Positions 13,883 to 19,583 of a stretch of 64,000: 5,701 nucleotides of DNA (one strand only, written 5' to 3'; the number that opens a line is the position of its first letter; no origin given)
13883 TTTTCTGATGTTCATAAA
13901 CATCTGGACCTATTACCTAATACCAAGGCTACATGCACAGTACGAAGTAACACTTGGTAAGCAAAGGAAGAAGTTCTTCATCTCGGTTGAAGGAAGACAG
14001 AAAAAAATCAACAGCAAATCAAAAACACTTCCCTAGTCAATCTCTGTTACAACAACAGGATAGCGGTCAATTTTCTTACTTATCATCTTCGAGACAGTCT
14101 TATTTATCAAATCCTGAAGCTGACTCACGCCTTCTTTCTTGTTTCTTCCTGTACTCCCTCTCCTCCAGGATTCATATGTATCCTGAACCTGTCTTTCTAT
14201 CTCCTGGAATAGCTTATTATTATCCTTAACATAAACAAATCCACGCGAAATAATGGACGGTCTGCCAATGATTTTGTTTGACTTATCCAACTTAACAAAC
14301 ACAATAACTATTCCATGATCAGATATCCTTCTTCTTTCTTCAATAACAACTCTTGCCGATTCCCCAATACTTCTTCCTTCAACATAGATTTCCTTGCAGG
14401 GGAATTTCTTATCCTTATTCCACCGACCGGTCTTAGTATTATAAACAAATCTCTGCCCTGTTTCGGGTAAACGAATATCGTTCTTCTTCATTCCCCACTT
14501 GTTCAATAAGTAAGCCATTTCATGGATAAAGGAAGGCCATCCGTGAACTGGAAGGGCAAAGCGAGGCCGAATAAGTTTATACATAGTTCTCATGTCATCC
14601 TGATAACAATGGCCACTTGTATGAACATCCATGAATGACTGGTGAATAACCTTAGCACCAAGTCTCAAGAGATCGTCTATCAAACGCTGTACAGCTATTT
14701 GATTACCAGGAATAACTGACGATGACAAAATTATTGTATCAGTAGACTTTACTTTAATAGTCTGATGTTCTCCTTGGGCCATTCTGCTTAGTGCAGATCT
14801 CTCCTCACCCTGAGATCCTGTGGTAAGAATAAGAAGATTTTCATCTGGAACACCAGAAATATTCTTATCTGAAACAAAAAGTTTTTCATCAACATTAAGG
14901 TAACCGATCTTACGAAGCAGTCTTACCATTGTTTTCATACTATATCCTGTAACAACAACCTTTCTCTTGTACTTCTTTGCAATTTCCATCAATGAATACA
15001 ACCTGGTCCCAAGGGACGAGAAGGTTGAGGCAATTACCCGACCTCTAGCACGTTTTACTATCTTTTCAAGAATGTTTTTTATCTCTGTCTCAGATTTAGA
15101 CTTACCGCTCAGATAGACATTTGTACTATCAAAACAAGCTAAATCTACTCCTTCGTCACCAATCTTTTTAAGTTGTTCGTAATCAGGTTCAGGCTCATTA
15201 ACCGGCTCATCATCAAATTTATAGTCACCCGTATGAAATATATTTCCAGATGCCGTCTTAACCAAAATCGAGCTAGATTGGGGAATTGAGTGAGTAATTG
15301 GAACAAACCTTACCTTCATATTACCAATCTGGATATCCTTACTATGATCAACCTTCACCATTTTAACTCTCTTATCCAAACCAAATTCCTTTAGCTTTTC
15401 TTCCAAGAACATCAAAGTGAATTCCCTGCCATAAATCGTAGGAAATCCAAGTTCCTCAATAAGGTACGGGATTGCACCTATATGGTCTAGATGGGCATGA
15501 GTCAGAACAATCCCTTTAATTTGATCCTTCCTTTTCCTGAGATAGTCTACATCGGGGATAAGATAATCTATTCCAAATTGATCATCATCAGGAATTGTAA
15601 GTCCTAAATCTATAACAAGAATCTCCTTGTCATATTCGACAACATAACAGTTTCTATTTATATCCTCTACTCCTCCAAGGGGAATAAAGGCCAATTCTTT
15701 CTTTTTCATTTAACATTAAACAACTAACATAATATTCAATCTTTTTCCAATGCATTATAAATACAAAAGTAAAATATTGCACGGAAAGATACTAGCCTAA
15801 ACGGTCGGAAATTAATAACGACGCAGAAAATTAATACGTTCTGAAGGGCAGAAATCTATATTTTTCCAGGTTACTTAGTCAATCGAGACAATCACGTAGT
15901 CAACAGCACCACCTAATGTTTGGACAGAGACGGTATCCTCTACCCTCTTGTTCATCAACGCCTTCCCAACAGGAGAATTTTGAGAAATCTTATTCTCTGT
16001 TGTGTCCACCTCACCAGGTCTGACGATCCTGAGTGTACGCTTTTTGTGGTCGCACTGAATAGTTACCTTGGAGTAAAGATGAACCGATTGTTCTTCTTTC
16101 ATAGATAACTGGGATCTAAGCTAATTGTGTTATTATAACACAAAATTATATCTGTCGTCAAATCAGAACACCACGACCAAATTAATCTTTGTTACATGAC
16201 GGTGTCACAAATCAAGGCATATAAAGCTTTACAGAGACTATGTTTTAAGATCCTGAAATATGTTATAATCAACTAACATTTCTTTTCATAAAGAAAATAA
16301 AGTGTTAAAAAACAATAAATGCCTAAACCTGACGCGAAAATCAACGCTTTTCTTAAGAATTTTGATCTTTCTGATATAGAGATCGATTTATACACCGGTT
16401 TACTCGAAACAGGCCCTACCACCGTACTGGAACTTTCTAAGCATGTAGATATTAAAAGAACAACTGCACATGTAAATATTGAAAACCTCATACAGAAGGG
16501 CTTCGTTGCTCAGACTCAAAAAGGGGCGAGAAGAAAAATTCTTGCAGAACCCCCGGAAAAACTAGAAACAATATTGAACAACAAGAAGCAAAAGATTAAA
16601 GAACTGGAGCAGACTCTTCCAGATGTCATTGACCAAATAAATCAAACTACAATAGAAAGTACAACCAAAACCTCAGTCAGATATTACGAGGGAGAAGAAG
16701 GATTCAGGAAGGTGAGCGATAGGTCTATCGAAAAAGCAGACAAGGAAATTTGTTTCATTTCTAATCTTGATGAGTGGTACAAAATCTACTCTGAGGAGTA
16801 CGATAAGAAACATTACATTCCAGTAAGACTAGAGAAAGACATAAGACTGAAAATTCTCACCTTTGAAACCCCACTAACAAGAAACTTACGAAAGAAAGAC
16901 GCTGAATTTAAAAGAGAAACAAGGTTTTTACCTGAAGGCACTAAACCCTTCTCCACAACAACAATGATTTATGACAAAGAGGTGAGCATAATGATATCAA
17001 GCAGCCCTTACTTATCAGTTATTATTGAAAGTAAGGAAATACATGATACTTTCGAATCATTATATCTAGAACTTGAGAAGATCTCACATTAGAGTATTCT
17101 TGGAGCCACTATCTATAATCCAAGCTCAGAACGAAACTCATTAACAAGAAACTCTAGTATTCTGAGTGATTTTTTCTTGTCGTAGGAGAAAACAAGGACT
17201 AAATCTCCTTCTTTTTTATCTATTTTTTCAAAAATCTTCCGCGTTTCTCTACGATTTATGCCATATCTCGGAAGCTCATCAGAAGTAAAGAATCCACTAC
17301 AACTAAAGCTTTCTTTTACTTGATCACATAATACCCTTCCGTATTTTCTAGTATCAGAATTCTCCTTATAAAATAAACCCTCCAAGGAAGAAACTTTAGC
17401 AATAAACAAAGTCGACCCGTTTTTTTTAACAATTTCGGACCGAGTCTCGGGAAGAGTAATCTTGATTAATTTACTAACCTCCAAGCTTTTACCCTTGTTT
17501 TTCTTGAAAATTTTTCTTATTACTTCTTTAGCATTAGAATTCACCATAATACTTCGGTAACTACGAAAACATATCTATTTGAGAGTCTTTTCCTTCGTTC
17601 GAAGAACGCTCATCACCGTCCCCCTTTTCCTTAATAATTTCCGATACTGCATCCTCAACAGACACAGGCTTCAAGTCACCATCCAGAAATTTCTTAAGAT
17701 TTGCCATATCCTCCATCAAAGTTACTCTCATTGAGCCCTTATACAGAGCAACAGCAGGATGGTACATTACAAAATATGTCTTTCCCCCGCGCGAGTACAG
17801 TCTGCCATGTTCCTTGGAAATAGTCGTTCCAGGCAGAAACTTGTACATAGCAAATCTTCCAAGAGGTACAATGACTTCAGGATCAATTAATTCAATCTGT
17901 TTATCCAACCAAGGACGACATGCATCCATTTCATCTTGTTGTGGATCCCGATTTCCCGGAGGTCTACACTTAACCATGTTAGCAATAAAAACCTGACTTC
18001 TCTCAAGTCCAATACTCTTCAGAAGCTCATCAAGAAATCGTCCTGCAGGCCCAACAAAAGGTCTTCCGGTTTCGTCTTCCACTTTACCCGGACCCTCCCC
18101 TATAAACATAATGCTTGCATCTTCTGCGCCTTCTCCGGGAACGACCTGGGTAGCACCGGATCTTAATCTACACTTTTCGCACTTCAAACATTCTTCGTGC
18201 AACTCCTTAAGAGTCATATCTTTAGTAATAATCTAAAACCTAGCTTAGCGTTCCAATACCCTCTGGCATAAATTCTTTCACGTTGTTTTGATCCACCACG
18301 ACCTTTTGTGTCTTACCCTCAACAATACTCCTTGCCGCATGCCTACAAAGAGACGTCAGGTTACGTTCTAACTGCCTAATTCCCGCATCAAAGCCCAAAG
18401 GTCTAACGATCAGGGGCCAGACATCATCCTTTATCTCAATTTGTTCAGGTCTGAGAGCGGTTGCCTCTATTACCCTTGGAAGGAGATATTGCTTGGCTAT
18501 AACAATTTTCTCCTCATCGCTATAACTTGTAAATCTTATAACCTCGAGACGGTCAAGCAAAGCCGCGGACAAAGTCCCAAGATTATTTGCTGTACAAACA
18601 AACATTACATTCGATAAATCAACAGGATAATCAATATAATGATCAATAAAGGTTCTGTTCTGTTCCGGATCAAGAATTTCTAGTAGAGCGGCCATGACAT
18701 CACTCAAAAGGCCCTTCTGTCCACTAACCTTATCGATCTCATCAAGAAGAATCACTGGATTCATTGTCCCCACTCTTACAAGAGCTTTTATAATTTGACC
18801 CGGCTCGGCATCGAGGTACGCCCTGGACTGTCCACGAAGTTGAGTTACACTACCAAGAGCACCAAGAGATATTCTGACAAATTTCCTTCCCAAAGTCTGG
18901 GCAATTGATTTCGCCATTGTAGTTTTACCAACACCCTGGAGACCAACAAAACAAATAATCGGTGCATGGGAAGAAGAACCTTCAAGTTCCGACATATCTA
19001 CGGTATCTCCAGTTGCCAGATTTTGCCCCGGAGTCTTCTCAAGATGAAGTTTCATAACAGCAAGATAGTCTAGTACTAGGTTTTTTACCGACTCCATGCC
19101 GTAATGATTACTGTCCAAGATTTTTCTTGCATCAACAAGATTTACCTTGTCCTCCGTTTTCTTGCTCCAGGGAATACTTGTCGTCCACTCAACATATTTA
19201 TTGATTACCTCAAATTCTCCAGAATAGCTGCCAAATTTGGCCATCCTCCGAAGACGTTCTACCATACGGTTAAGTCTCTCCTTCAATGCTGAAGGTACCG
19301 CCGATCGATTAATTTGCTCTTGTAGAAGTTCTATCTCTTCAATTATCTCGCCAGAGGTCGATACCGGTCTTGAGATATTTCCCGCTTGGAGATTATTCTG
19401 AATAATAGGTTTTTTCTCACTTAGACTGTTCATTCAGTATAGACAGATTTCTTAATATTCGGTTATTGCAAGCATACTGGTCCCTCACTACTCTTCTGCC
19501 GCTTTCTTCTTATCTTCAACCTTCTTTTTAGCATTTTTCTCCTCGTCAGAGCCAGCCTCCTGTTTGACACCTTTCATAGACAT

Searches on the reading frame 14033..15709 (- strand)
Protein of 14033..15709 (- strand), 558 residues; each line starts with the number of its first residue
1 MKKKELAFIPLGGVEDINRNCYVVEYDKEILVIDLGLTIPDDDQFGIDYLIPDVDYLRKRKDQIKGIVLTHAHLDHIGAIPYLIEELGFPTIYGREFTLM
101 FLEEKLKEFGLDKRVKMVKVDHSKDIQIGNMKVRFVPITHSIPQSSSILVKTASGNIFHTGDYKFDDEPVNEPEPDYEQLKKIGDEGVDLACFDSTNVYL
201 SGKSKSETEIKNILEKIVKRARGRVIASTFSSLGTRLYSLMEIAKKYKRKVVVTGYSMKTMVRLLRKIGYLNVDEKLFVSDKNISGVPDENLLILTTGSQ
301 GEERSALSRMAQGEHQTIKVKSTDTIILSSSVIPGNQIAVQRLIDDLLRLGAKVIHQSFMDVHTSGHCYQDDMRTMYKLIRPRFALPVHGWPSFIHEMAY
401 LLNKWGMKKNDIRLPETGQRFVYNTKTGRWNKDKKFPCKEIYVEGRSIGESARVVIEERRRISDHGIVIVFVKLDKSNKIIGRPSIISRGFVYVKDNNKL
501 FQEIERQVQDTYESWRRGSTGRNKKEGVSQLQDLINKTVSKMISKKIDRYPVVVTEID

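Call 10: search_protein_families(library=pfam, proteins=[window:14033-15709:-], max_evalue=0.001)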
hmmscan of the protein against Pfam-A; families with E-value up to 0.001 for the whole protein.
window:14033-15709:- (558 aa): 5 families
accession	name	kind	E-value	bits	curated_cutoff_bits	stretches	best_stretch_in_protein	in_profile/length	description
PF22505.1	RNase_J_b_CASP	-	4.5e-42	143.2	27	1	223-347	2-126/126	Ribonuclease J, beta-CASP domain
PF17770.6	RNase_J_C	-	3e-19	70.3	23.8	1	455-555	1-97/102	Ribonuclease J C-terminal domain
PF00753.33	Lactamase_B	-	1.2e-18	68.2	22.7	1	18-174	5-161/196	Metallo-beta-lactamase superfamily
PF12706.13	Lactamase_B_2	-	7.8e-13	48.9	27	1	59-168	24-149/200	Beta-lactamase superfamily domain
PF07521.17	RMMBL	-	7.9e-05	23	21.6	1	362-402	11-52/63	Zn-dependent metallo-hydrolase RNA specificity domain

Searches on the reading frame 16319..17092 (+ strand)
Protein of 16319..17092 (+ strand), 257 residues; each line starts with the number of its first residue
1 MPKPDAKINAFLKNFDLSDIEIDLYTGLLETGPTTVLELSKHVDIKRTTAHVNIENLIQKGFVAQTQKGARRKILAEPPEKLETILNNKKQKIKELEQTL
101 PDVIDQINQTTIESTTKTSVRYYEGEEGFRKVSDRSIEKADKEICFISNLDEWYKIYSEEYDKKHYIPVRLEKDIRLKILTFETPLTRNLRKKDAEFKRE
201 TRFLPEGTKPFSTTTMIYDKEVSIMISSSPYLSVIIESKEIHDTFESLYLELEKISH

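Call 11: search_protein_families(library=pfam, proteins=[window:16319-17092:+], max_evalue=0.001)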
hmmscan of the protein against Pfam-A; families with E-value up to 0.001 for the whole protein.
window:16319-17092:+ (257 aa): 2 families
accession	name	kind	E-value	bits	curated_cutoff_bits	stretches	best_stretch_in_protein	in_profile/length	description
PF01978.25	TrmB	-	3.1e-11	43.4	25.6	1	12-73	1-61/68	Sugar-specific transcriptional regulator TrmB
PF13412.12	HTH_24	-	0.00032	20.7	21.9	1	28-63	12-47/48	Winged helix-turn-helix DNA-binding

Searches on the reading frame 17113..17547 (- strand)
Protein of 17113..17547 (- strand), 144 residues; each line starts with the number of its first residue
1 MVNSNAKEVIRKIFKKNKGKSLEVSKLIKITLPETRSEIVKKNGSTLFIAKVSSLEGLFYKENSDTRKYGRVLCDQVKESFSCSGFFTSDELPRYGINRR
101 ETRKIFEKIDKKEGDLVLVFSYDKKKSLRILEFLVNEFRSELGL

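Call 11: search_protein_families(library=pfam, proteins=[window:17113-17547:-], max_evalue=0.001)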
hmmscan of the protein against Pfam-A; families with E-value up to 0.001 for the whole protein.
window:17113-17547:- (144 aa): 1 family
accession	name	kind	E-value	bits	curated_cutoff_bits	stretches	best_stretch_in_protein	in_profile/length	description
PF02938.19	GAD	-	0.00032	21.3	23.4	1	59-127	24-91/95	GAD domain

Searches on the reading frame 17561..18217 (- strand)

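Call 11: search_protein_families(library=pfam, proteins=[window:17561-18217:-], max_evalue=0.001)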
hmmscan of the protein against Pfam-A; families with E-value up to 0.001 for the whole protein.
window:17561-18217:- (218 aa): 1 family
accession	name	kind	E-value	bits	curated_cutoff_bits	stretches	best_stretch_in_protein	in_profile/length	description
PF03167.25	UDG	-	1.8e-37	129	24.3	1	27-163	1-127/141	Uracil DNA glycosylase superfamily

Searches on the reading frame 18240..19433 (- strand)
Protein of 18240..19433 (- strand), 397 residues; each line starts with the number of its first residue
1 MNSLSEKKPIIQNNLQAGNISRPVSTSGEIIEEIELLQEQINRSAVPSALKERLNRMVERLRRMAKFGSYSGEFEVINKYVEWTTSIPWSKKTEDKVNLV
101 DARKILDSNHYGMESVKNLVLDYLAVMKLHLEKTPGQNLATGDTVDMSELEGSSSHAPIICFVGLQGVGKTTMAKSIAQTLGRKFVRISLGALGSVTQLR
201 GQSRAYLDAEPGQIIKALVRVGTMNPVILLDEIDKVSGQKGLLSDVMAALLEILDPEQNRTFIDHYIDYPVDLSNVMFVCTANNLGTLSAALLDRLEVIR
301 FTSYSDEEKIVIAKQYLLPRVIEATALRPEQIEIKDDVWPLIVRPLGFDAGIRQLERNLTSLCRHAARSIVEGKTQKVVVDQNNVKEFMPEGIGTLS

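Call 10: search_protein_families(library=pfam, proteins=[window:18240-19433:-], max_evalue=0.001)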
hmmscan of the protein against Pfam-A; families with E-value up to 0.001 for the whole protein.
window:18240-19433:- (397 aa): 7 families
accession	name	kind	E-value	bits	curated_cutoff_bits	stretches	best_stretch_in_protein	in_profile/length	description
PF00004.35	AAA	-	1.6e-23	84.1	21.2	1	160-302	1-129/131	ATPase family associated with various cellular activities (AAA)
PF07724.20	AAA_2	-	1.2e-11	45.4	27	1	160-283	6-124/166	AAA domain (Cdc48 subfamily)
PF22667.2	Lon_lid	-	1.7e-11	44.1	27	1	324-377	2-55/57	Lon protease AAA+ ATPase lid domain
PF07728.20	AAA_5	-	8e-08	32.8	22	1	160-296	2-139/139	AAA domain (dynein-related subfamily)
PF13401.12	AAA_22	-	3.9e-07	30.9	27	1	155-256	3-110/130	AAA domain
PF13173.12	AAA_14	-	9.7e-06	26.1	27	1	158-290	3-105/129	AAA domain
PF13238.12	AAA_18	-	3.8e-05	24.6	29.4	0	160-187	1-25/128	AAA domain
